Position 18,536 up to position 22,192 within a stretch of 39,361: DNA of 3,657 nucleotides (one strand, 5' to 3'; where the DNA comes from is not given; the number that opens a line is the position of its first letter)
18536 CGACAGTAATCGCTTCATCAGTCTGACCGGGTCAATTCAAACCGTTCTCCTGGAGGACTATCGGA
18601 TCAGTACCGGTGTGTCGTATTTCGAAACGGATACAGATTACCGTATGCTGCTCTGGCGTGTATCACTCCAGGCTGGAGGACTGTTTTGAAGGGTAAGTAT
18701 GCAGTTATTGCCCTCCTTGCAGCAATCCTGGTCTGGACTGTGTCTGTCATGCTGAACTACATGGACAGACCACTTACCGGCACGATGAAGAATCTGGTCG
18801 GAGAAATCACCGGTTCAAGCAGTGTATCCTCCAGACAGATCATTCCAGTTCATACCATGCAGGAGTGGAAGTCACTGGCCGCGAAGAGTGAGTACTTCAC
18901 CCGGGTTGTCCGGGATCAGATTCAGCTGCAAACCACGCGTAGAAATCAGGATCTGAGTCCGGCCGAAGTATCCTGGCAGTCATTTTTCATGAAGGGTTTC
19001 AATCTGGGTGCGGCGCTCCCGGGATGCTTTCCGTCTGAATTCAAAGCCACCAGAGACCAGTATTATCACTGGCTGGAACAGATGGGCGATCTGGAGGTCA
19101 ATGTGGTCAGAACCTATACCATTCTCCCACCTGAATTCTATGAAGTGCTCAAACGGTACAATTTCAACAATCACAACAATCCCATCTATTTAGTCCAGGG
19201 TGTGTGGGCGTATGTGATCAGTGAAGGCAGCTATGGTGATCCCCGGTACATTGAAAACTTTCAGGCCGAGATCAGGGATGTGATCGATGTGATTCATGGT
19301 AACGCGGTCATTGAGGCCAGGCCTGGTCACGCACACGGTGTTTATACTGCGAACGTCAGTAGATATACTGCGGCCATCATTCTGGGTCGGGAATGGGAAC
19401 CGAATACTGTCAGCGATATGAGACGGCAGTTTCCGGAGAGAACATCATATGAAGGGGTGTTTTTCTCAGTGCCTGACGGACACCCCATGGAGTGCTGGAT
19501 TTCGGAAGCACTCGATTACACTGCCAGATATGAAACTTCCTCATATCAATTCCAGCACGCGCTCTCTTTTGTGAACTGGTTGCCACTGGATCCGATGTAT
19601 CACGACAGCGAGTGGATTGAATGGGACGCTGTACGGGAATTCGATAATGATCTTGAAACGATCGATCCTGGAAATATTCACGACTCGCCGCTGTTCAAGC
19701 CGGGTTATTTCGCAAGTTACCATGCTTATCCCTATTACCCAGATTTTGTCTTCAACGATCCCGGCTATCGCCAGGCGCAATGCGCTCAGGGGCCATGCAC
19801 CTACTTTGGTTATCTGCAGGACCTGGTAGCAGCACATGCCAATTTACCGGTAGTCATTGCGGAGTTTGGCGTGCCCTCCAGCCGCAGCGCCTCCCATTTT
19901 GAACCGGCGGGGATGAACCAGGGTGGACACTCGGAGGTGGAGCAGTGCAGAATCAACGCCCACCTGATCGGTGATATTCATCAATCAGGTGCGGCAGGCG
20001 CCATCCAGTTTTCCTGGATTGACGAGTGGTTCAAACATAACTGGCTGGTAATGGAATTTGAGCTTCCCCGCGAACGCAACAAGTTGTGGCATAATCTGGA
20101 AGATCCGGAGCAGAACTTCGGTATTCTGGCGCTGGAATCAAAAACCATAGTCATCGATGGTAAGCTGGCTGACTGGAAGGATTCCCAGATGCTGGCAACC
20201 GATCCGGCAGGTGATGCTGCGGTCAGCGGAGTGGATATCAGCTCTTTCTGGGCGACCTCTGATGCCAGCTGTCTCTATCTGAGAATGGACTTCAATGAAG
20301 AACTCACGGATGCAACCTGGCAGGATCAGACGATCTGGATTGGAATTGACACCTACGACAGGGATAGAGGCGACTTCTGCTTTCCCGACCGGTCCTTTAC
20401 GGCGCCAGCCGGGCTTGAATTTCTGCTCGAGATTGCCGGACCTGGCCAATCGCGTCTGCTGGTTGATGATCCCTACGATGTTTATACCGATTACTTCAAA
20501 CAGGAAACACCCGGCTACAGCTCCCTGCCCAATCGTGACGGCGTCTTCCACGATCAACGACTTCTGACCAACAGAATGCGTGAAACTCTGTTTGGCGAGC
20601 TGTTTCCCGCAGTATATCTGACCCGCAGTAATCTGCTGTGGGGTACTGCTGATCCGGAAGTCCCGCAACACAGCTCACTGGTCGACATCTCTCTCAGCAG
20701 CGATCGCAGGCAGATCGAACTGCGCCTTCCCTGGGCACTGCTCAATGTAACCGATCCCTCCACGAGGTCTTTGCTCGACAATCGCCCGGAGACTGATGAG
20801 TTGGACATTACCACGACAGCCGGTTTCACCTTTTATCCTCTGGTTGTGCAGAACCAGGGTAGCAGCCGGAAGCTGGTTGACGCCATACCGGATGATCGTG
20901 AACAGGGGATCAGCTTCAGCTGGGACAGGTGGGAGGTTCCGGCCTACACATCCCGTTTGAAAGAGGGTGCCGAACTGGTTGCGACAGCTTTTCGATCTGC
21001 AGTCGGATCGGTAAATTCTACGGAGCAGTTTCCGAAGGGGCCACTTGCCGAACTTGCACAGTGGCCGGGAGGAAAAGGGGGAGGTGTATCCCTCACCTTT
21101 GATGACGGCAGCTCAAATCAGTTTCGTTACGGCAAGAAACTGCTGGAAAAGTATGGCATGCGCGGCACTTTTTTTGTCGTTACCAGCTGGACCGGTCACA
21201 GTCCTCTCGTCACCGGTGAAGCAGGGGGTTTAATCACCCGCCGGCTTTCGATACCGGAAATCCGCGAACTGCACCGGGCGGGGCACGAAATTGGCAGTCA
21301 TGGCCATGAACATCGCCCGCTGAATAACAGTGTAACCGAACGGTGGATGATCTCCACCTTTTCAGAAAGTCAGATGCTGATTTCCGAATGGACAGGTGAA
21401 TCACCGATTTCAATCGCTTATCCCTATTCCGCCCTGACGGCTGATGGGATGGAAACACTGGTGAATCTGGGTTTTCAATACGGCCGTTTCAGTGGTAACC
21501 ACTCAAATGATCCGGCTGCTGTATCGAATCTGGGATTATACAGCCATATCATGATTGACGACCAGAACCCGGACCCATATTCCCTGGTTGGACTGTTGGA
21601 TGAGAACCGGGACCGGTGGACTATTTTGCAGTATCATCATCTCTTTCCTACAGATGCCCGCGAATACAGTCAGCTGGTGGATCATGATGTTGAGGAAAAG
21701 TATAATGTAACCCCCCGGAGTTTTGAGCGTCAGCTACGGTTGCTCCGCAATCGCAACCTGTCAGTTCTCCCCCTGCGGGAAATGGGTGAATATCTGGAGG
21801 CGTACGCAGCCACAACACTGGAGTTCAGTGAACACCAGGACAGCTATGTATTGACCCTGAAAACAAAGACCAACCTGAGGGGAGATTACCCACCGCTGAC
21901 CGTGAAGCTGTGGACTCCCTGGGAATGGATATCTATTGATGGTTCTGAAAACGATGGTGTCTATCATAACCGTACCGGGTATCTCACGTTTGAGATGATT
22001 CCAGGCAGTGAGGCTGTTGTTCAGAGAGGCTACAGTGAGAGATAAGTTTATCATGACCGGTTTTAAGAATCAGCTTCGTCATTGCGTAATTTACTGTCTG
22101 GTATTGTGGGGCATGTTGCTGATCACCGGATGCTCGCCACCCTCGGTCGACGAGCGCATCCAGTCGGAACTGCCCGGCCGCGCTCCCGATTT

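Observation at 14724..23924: Five-gene exopolysaccharide synthesis, modification and export locus with a layout unlike pga, pel, bcs, alg or ica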

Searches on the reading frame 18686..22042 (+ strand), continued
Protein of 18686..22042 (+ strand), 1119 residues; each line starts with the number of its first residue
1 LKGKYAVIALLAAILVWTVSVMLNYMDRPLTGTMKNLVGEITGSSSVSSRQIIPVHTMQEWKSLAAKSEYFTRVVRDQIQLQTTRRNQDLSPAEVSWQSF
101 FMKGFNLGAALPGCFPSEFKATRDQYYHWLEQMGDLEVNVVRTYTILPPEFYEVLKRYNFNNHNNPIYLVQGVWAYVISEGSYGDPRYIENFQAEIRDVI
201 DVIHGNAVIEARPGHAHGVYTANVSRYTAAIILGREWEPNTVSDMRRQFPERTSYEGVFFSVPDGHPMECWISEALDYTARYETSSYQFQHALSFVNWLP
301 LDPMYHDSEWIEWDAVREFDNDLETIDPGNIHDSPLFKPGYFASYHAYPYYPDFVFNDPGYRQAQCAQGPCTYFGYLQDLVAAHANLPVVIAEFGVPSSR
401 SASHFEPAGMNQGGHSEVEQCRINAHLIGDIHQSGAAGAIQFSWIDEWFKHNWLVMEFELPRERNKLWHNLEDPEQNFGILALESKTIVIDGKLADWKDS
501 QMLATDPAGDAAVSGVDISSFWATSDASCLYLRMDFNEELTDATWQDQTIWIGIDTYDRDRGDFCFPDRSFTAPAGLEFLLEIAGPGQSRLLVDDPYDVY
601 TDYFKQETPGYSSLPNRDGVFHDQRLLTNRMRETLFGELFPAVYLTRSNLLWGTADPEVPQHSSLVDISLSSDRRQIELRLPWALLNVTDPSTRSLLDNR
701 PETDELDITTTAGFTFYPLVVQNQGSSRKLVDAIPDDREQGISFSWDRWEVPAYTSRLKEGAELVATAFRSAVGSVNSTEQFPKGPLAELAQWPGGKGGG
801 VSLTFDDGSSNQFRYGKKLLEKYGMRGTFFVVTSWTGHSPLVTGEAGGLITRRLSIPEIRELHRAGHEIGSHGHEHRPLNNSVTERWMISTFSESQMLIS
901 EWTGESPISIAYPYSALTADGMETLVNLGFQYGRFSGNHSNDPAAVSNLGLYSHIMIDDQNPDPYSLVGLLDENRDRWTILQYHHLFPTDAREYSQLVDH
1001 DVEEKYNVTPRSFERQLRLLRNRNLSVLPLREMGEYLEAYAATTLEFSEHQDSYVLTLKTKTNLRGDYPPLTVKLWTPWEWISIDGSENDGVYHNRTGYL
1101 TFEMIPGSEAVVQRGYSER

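Call 96: search_protein_families(library=pfam, proteins=[L023:10207-11403:+, L023:11408-12484:+, L023:13904-16030:+, L023:5712-7532:-, L065:10291-11970:+, L065:11993-13063:+, L065:14434-17517:+, L075:6789-8000:+], max_evalue=0.01)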
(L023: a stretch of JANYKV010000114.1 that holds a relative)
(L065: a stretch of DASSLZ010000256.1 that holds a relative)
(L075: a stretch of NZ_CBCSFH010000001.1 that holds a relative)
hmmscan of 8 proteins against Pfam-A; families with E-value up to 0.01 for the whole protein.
L023:10207-11403:+ (399 aa): 2 families
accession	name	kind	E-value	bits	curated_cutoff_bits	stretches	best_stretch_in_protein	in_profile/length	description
PF00072.30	Response_reg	-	1.6e-40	138.1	30.2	2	281-393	1-111/111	Response regulator receiver domain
PF05690.20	ThiG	-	0.004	17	23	0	296-380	117-203/247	Thiazole biosynthesis protein ThiG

L023:11408-12484:+ (359 aa): 2 families
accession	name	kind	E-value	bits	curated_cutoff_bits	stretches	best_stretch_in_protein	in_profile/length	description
PF13646.12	HEAT_2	-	4.6e-24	84.9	27.7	3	245-327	4-87/88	HEAT repeats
PF02985.28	HEAT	-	9.1e-08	32.1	23.5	0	306-327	3-24/31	HEAT repeat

L023:13904-16030:+ (709 aa): 6 families
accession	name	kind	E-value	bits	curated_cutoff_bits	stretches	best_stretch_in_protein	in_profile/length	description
PF00326.27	Peptidase_S9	-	1.2e-44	152.8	22.6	1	493-698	3-210/213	Prolyl oligopeptidase family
PF07676.18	PD40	-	9.3e-15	54.6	20.9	0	285-310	2-27/38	WD40-like Beta Propeller Repeat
PF00930.27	DPPIV_N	-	1.5e-07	31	22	0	208-306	257-343/354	Dipeptidyl peptidase IV (DPP IV) N-terminal region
PF05448.18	AXE1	-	3.3e-05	23.2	21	1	446-520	56-125/321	Acetyl xylan esterase (AXE1)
PF20434.5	BD-FAE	-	0.0011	18.9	26.8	0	472-653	10-211/215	BD-FAE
PF02129.25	Peptidase_S15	-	0.0056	16.9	23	0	458-517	4-64/262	X-Pro dipeptidyl-peptidase (S15 family)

L023:5712-7532:- (607 aa): 15 families
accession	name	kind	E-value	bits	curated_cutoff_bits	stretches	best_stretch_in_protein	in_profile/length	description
PF14559.12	TPR_19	-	1.7e-18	67.1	25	3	251-294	17-60/68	Tetratricopeptide repeat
PF13428.12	TPR_14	-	3.3e-17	61.7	23.5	2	259-298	1-40/44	Tetratricopeptide repeat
PF13432.12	TPR_16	-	7.1e-15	55.6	32.7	2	238-292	10-64/65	Tetratricopeptide repeat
PF07719.23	TPR_2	-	1.4e-07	31.5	27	1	259-292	1-34/34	Tetratricopeptide repeat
PF13174.12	TPR_6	-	3.6e-07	30.8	26.3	0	59-86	4-31/33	Tetratricopeptide repeat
PF24575.1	TPR_Slam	-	9.3e-07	29.7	35.2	0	232-280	54-102/104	Surface lipoprotein assembly modifier, N-terminal TPR repeats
PF00515.34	TPR_1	-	1.6e-06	28.1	27.8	1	259-291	1-33/34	Tetratricopeptide repeat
PF13181.12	TPR_8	-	8e-06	26.1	25.7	0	260-291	2-33/34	Tetratricopeptide repeat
PF13429.12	TPR_15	-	0.00013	21.9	26.2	1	255-310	142-197/280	Tetratricopeptide repeat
PF14561.12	TPR_20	-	0.00014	22.6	25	0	252-294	15-57/90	Tetratricopeptide repeat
PF12895.13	ANAPC3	-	0.00055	20.6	27.2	0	70-148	4-80/82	Anaphase-promoting complex, cyclosome, subunit 3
PF25062.1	ARM_TT21_N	-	0.00092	19.4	40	0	73-202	81-212/222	Tetratricopeptide repeat protein 21 N-terminal ARM repeat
PF13431.12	TPR_17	-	0.0022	18.6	24.4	0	249-278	3-32/34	Tetratricopeptide repeat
PF13424.12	TPR_12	-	0.0041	17.7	30.1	0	261-288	5-32/77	Tetratricopeptide repeat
PF23914.1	TPR_CcmH_CycH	-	0.0073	16.6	42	0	249-295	40-86/158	Cytochrome c-type biogenesis protein H TPR domain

L065:10291-11970:+ (560 aa): 9 families
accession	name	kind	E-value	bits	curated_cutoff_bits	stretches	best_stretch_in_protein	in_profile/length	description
PF14559.12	TPR_19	-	7.4e-12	45.9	25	1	52-106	13-67/68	Tetratricopeptide repeat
PF13428.12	TPR_14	-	9.1e-12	44.9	23.5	1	68-106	5-43/44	Tetratricopeptide repeat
PF23914.1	TPR_CcmH_CycH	-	3.3e-07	30.7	42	2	75-131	98-154/158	Cytochrome c-type biogenesis protein H TPR domain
PF24575.1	TPR_Slam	-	1e-05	26.3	35.2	0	112-151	61-100/104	Surface lipoprotein assembly modifier, N-terminal TPR repeats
PF13432.12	TPR_16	-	4.5e-05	24.2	32.7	1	68-132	1-65/65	Tetratricopeptide repeat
PF14561.12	TPR_20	-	0.00037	21.2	25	0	85-132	9-56/90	Tetratricopeptide repeat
PF07719.23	TPR_2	-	0.00078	19.8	27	0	98-131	1-34/34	Tetratricopeptide repeat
PF12895.13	ANAPC3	-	0.0067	17.1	27.2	0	53-122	12-80/82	Anaphase-promoting complex, cyclosome, subunit 3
PF13431.12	TPR_17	-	0.0067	17.1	24.4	0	121-147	2-28/34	Tetratricopeptide repeat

L065:11993-13063:+ (357 aa): 9 families
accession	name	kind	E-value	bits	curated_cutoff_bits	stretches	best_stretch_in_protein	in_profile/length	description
PF13646.12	HEAT_2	-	5.6e-38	129.6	27.7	4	229-297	4-73/88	HEAT repeats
PF02985.28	HEAT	-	1.5e-27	93.5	23.5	3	232-253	8-29/31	HEAT repeat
PF03130.22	HEAT_PBS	-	1.6e-16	59.4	20.9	0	118-143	2-27/27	PBS lyase HEAT-like repeat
PF13513.12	HEAT_EZ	-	4.1e-10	40.4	27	1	130-158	26-54/55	HEAT-like repeat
PF12717.13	Cnd1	-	1.7e-06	28.6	26.4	0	118-161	3-49/162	non-SMC mitotic condensation complex subunit 1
PF00514.29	Arm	-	8.1e-06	26.1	20.6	0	134-157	14-37/41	Armadillo/beta-catenin-like repeat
PF01602.26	Adaptin_N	-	0.00021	20.5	37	0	111-159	89-141/524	Adaptin N terminal region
PF21581.3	SCD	-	0.0047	17.6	27.5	0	291-313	35-57/75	Stromalin conservative domain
PF23271.1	HEAT_GCN1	-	0.0074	16.5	27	0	111-177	11-84/190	Stalled ribosome sensor GCN1-like, HEAT repeats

L065:14434-17517:+ (1028 aa): 3 families
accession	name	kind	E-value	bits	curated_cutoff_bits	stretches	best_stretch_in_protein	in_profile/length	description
PF05547.17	Peptidase_M6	-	6.7e-34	117.9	22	1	104-360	12-293/294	Immune inhibitor A peptidase M6, catalytic domain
PF13860.13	FlgD_ig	-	3.2e-06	27.5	27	1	958-1014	15-74/79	FlgD Ig-like domain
PF21471.3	Reelin_subrepeat-B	-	0.00036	20.7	27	1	741-833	36-127/127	Reelin subrepeat B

L075:6789-8000:+ (404 aa): 0 families

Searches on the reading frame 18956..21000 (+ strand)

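Call 33: search_dna_similar(query=window:18956-21000:+, collection=plasmids, mode=protein, max_rows=20, max_evalue=0.00001)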
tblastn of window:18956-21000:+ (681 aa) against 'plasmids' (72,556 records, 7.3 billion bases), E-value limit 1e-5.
Records with a match: 3; places in all: 4; records where one place covers at least 80% of the query: 3.
Best place of each record, by identity: <60% 3.
By first word of the organism name: Paenibacillus 1; Deinococcus 1; Planococcus 1.
By predicted mobility (MOB-suite, as given by PLSDB): non-mobilizable 3.
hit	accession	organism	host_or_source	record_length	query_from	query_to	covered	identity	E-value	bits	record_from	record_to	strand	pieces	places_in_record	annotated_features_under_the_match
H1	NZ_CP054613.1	Paenibacillus cellulosilyticus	cell culture,soil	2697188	7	679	99%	31.9%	3e-99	342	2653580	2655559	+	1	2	none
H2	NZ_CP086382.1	Deinococcus radiophilus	Harpadon nehereus,cell culture,2 Mrad ...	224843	8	669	97%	32.1%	4e-89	312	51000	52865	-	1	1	tetratricopeptide repeat protein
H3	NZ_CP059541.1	Planococcus maritimus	single cell,shrimp paste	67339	10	609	88%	21.9%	3e-23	113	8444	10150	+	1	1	hypothetical protein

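Call 34: get_annotated_region(hit=H1, flank=9000)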
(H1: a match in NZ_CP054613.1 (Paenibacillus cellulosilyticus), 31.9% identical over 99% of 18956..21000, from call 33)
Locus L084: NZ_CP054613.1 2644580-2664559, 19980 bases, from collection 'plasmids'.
description: Paenibacillus cellulosilyticus strain KACC 14175 plasmid unnamed4, complete sequence
organism: Paenibacillus cellulosilyticus (NCBI taxid 375489)
taxonomy: Bacteria; Bacillota; Bacilli; Bacillales; Paenibacillaceae; Paenibacillus; Paenibacillus cellulosilyticus
host: -; source: cell culture,soil; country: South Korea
typing (MOB-suite, as given by PLSDB): non-mobilizable
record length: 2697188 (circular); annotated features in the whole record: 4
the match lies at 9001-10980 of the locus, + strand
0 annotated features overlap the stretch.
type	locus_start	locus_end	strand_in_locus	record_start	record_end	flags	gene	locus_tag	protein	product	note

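Call 35: get_annotated_region(hit=H2, flank=8000)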
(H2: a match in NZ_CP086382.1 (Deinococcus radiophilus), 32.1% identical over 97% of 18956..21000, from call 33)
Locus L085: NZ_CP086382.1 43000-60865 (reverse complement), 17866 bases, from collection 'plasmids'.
description: Deinococcus radiophilus strain ATCC 27603 plasmid pRadio2, complete sequence
organism: Deinococcus radiophilus (NCBI taxid 32062)
taxonomy: Bacteria; Deinococcota; Deinococci; Deinococcales; Deinococcaceae; Deinococcus; Deinococcus radiophilus
host: -; source: Harpadon nehereus,cell culture,2 Mrad irradiated Bombay duck; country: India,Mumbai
typing (MOB-suite, as given by PLSDB): non-mobilizable
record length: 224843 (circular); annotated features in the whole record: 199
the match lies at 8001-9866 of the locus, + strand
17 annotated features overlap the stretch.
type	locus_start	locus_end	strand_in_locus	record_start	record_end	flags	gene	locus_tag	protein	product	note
CDS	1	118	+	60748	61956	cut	-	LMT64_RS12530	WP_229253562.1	helix-turn-helix domain-containing protein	-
CDS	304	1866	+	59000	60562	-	hpaE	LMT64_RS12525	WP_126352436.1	5-carboxymethyl-2-hydroxymuconate semialdehyde dehydrogenase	GO:1901023 - 4-hydroxyphenylacetate catabolic process [Evidence IEA]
CDS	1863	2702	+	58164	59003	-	-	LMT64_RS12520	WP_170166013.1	NAD(P)-dependent oxidoreductase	-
CDS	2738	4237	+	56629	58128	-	hpaB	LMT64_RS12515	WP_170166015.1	4-hydroxyphenylacetate 3-monooxygenase, oxygenase component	-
CDS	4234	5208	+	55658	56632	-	hpaD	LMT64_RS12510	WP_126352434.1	3,4-dihydroxyphenylacetate 2,3-dioxygenase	-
CDS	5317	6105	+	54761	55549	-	-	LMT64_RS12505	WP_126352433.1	fumarylacetoacetate hydrolase family protein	-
CDS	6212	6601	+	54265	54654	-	-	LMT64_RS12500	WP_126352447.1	5-carboxymethyl-2-hydroxymuconate Delta-isomerase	-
CDS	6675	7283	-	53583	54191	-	-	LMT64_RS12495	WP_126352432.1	thymidine kinase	-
CDS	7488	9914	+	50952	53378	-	-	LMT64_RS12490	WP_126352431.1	tetratricopeptide repeat protein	-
CDS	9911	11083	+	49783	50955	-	-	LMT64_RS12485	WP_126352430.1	HEAT repeat domain-containing protein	-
CDS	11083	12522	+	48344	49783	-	-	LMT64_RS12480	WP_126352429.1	glycosyltransferase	-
CDS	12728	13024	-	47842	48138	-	-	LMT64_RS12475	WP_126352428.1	hypothetical protein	-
CDS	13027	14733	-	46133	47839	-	-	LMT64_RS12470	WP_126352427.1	alkaline phosphatase PhoX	-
CDS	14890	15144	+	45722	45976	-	-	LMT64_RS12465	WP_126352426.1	DUF2171 domain-containing protein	-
CDS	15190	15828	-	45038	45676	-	-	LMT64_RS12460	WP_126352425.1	methyltransferase domain-containing protein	-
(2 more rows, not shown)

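Call 36: get_annotated_region(hit=H3, flank=8000)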
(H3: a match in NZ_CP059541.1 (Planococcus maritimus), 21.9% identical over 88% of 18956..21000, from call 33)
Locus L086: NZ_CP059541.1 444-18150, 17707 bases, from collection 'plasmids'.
description: Planococcus maritimus strain XJ11 plasmid unnamed1, complete sequence
organism: Planococcus maritimus (NCBI taxid 192421)
taxonomy: Bacteria; Bacillota; Bacilli; Bacillales; Planococcaceae; Planococcus; Planococcus maritimus
host: -; source: single cell,shrimp paste; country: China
typing (MOB-suite, as given by PLSDB): non-mobilizable
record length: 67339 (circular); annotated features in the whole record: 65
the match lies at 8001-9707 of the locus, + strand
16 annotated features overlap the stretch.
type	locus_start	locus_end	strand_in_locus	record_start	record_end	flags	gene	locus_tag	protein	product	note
CDS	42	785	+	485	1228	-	-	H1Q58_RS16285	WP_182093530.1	hypothetical protein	-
CDS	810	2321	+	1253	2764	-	-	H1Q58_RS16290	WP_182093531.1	hypothetical protein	-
CDS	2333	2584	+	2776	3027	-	-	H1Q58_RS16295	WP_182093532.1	AbrB/MazE/SpoVT family DNA-binding domain-containing protein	-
CDS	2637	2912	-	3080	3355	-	-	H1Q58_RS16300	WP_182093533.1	AbrB/MazE/SpoVT family DNA-binding domain-containing protein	-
CDS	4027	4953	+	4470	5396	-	-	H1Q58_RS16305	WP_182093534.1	hypothetical protein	-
CDS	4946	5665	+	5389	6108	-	-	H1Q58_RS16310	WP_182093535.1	polyphosphate polymerase domain-containing protein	-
CDS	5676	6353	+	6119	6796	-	-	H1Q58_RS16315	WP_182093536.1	DUF4956 domain-containing protein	-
CDS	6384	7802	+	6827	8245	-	-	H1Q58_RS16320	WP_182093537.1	CotH kinase family protein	-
CDS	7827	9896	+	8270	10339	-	-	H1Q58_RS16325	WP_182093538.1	hypothetical protein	-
CDS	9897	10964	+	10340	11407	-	-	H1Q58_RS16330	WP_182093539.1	HEAT repeat domain-containing protein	-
CDS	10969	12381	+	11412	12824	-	-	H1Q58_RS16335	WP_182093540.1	glycosyltransferase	-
CDS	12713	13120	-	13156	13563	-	-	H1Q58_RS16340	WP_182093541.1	hypothetical protein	-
CDS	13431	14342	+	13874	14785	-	-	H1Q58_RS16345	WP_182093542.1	hypothetical protein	-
CDS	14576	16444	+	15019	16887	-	-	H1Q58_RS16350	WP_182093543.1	P-loop NTPase fold protein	-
CDS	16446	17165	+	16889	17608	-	-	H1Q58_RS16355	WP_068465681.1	hypothetical protein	-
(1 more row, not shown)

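Call 96: search_protein_families(library=pfam, proteins=[L085:9911-11080:+], max_evalue=0.01)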
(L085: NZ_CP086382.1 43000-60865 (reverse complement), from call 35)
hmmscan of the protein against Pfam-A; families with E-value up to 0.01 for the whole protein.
L085:9911-11080:+ (390 aa): 2 families
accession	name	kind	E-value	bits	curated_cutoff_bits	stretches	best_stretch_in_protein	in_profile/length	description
PF13646.12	HEAT_2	-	9e-13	48.8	27.7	1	240-326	3-88/88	HEAT repeats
PF02985.28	HEAT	-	7.6e-11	41.7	23.5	1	271-290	3-22/31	HEAT repeat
